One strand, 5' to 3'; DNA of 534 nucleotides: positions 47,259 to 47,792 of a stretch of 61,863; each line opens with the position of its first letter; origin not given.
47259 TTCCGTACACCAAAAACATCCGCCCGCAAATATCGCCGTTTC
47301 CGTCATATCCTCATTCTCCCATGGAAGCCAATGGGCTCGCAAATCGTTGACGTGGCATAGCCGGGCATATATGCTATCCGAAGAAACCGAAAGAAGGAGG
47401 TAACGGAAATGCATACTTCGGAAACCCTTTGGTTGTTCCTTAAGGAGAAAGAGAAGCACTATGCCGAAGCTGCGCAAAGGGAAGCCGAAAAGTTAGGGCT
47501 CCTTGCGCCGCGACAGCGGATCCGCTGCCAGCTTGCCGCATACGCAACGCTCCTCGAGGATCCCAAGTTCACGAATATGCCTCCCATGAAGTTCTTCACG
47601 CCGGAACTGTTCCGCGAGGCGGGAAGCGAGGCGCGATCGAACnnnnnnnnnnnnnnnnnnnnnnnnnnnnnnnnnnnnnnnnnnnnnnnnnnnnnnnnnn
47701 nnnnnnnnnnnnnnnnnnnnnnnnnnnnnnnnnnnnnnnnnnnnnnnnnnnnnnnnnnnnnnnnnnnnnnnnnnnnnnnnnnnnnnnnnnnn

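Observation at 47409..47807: Orphan alpha-CTD-like protein: a candidate for the missing C-terminal domain of RNA polymerase alpha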

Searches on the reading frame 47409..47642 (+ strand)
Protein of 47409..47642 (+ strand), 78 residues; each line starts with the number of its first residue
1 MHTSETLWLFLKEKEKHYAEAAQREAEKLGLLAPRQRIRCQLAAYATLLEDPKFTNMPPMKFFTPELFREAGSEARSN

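Call 81: search_solved_structures(query=A3, max_evalue=10)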
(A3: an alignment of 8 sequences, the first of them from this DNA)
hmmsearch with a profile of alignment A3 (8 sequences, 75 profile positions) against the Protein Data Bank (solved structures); distinct sequences matched with E-value up to 10: 3.
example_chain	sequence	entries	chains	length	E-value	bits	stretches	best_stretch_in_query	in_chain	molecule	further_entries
7w86_A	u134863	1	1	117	0.45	13.8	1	13-43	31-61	Pentatricopeptide repeat-containing protein DWY1, chloroplastic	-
7of2_C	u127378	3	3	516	0.8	13.1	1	3-43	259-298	Putative GTP-binding protein 6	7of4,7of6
8a22_Bv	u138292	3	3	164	1.8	12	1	11-44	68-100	mS26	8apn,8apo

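Call 82: search_protein_families(library=pfam, proteins=[window:47409-47642:+], max_evalue=0.1)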
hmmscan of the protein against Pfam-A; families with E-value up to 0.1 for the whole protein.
seq(78 aa): 0 families
